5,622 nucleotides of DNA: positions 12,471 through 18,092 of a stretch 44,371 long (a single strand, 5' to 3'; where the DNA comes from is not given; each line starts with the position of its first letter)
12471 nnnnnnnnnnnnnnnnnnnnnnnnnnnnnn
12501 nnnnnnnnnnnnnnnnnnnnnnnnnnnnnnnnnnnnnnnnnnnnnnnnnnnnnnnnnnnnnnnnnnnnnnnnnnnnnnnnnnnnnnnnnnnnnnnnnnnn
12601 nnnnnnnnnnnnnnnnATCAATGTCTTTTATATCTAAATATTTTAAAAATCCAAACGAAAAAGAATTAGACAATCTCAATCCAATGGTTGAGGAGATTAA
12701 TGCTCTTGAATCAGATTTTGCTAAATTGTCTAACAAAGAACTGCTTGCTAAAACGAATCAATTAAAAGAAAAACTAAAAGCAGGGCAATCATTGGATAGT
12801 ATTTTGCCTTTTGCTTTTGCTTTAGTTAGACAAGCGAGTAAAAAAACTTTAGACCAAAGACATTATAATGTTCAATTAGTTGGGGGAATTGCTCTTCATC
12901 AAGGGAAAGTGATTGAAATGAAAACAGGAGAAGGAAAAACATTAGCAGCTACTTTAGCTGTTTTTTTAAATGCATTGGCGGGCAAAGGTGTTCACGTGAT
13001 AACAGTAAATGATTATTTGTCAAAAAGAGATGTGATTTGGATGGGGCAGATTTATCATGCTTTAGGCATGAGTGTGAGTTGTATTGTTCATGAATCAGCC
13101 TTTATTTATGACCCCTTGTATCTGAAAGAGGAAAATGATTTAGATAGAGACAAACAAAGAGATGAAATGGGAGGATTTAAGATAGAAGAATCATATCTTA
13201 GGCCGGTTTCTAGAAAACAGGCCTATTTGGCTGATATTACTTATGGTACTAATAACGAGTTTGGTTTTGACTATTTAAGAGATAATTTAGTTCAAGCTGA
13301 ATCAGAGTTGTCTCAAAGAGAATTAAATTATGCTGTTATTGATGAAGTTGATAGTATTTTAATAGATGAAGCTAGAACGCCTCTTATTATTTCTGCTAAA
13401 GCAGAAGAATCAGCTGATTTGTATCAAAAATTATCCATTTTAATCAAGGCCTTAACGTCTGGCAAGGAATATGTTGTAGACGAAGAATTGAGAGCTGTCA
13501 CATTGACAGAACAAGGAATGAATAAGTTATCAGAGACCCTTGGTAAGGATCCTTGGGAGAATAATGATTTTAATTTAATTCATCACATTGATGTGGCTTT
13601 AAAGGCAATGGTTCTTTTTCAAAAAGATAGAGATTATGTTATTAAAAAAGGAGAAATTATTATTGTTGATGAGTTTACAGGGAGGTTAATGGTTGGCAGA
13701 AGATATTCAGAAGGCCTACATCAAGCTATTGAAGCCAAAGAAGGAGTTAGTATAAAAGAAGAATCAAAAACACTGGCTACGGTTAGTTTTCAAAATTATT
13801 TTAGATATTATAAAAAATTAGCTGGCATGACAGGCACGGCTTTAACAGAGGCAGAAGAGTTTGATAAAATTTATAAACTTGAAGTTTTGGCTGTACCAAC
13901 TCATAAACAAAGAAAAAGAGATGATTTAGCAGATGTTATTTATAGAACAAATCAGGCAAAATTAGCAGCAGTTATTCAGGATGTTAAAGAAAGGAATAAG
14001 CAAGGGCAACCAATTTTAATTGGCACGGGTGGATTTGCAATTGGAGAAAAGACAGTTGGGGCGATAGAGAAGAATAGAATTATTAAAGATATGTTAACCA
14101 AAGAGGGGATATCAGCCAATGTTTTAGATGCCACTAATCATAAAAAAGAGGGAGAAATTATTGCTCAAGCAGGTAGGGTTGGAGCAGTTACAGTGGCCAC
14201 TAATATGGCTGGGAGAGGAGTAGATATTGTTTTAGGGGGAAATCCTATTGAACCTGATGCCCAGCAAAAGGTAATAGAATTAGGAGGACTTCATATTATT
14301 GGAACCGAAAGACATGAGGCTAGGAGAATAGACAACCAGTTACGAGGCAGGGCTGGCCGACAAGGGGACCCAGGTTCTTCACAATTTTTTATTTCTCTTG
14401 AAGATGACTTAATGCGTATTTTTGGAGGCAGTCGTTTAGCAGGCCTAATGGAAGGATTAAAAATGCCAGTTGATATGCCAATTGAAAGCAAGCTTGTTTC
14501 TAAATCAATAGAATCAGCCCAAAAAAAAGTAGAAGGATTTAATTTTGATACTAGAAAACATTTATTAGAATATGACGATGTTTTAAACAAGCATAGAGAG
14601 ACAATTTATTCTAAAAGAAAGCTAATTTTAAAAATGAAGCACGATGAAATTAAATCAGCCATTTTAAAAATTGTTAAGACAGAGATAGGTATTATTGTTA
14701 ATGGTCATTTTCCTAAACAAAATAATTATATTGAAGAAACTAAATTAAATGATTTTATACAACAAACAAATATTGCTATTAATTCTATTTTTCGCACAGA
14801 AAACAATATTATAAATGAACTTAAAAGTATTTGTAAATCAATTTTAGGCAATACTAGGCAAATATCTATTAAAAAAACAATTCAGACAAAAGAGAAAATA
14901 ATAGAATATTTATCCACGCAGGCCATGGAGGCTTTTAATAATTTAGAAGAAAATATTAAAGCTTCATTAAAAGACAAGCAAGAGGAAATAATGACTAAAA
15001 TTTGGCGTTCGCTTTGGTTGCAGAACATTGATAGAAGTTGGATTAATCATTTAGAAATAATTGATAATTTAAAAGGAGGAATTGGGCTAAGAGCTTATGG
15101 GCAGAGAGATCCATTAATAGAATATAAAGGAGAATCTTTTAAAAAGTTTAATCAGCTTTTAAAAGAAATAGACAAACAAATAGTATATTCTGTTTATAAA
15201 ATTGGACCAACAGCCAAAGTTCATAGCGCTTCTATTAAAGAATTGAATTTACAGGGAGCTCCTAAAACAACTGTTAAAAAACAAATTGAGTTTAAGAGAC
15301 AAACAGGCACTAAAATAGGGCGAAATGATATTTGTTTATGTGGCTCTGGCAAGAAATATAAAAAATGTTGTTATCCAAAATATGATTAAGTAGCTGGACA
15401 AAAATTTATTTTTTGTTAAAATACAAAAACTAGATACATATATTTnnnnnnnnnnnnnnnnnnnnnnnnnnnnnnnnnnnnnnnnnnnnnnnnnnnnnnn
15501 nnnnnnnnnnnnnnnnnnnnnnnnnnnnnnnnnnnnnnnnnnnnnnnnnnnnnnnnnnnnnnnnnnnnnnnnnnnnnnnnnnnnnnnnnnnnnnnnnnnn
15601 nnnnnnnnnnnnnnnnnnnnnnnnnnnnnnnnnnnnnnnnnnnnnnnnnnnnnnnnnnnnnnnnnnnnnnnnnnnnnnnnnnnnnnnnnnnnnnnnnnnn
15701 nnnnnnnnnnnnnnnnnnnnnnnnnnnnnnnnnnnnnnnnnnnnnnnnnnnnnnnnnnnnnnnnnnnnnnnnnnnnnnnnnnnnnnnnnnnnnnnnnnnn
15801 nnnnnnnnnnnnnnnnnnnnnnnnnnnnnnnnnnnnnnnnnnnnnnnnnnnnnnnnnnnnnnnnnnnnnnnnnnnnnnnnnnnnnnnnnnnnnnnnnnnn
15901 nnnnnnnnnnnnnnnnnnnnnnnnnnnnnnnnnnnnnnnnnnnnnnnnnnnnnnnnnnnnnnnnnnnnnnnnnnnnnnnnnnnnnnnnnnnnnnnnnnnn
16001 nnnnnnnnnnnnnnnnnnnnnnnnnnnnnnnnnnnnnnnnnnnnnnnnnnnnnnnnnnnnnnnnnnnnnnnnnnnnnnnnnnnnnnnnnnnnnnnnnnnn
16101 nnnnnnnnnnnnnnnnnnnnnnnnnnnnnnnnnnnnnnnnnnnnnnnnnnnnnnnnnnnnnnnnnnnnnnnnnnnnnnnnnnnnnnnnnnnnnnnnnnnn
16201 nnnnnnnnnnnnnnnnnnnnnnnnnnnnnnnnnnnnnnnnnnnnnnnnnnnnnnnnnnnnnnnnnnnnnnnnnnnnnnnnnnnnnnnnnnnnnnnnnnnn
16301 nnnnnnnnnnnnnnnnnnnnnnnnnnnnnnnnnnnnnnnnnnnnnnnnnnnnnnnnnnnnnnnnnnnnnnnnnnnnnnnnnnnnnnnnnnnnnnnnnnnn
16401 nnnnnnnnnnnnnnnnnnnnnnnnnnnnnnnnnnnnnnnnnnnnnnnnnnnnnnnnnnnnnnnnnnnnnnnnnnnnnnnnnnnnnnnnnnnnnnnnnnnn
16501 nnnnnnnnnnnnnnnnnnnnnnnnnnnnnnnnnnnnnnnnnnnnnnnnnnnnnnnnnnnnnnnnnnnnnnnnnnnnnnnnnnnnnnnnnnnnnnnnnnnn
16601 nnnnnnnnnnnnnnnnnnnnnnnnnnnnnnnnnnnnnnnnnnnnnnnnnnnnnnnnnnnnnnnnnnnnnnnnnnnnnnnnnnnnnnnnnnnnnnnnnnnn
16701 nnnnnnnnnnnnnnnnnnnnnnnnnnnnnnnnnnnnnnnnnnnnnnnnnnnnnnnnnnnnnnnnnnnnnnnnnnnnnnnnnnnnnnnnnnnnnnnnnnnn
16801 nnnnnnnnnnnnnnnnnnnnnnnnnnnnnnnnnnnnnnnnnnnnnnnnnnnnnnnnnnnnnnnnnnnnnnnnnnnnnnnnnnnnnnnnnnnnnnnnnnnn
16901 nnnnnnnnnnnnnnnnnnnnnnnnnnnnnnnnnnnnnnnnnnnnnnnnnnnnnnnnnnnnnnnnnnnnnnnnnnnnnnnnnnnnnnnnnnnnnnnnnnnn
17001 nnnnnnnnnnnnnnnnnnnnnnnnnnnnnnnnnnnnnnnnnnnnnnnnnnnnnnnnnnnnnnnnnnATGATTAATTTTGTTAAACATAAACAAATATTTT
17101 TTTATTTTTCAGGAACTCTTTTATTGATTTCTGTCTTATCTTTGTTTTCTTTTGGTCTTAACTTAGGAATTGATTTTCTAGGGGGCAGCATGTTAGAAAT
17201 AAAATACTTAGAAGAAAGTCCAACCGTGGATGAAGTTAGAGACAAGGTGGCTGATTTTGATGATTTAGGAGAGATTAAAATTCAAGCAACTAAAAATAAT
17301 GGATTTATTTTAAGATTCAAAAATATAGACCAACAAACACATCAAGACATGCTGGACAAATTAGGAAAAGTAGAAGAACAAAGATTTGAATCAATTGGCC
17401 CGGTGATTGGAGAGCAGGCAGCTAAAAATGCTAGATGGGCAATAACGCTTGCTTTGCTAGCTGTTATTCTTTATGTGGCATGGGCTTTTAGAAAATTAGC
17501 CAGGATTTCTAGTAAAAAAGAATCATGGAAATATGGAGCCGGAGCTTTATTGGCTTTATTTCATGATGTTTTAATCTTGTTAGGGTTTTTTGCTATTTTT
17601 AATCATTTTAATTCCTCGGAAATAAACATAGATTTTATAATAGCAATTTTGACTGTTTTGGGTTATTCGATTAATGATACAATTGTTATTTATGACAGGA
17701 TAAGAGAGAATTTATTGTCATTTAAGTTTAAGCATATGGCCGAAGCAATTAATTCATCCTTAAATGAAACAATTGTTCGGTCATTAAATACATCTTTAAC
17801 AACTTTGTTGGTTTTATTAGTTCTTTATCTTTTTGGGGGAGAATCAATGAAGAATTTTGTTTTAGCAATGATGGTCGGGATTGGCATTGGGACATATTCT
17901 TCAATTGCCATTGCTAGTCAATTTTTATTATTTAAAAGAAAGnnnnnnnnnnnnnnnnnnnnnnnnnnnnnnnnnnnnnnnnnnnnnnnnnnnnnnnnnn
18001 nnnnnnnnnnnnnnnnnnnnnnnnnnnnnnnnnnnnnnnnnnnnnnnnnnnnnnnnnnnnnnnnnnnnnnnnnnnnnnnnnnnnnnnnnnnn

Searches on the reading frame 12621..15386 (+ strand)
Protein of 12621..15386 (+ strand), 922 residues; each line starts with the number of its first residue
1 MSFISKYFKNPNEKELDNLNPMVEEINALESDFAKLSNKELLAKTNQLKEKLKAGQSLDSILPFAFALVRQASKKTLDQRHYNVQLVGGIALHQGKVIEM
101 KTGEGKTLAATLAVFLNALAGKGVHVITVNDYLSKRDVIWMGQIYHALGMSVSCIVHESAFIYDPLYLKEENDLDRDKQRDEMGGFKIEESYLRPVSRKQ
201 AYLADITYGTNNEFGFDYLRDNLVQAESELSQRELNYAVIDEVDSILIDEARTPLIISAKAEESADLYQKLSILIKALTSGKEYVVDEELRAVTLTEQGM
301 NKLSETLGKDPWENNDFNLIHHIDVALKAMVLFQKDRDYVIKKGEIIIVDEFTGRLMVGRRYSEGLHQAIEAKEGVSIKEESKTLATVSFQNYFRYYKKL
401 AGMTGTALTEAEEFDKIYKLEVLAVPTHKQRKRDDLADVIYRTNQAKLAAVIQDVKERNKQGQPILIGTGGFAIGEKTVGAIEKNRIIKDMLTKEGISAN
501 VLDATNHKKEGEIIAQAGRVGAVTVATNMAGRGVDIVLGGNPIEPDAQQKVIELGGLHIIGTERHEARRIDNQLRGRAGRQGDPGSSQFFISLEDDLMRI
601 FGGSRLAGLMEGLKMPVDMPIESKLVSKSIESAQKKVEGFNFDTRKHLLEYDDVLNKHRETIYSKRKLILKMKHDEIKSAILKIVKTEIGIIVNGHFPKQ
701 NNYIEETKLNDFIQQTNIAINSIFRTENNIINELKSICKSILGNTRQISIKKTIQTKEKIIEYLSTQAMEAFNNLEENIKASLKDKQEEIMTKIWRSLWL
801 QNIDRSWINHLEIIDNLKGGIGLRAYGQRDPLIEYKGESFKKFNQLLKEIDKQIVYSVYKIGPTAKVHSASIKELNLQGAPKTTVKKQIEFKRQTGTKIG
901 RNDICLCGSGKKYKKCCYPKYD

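Call 56: search_protein_families(library=pfam, proteins=[window:12621-15386:+], max_evalue=0.00001)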
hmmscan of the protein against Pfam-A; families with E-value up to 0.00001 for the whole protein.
window:12621-15386:+ (922 aa): 5 families
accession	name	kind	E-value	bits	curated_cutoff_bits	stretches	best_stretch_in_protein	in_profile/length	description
PF07517.20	SecA_DEAD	-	5.4e-118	393.9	24.6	1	5-414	2-289/290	SecA DEAD-like domain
PF21090.3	P-loop_SecA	-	7.9e-68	228.5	27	2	432-542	3-103/205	SecA P-loop domain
PF07516.18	SecA_SW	-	2.3e-54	185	26.7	1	620-861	1-199/200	SecA Wing and Scaffold domain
PF01043.26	SecA_PP_bind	-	2.5e-35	121.8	23.5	1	264-371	2-110/110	SecA preprotein cross-linking domain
PF02810.21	SEC-C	-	2.1e-08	34.3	20.4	1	901-919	1-19/19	SEC-C motif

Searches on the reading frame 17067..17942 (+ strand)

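Call 100: search_protein_families(library=pfam, proteins=[window:17067-17942:+], max_evalue=0.00001)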
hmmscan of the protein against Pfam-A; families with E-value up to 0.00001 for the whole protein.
window:17067-17942:+ (292 aa): 2 families
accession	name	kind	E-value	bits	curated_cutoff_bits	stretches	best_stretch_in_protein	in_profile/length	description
PF02355.23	SecD_SecF_C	-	3e-56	190.3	20.5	1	94-289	4-185/189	Protein export membrane protein SecD/SecF, C-terminal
PF07549.19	Sec_GG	-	1.3e-07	31.3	20.3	1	25-47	2-24/28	SecD/SecF GG Motif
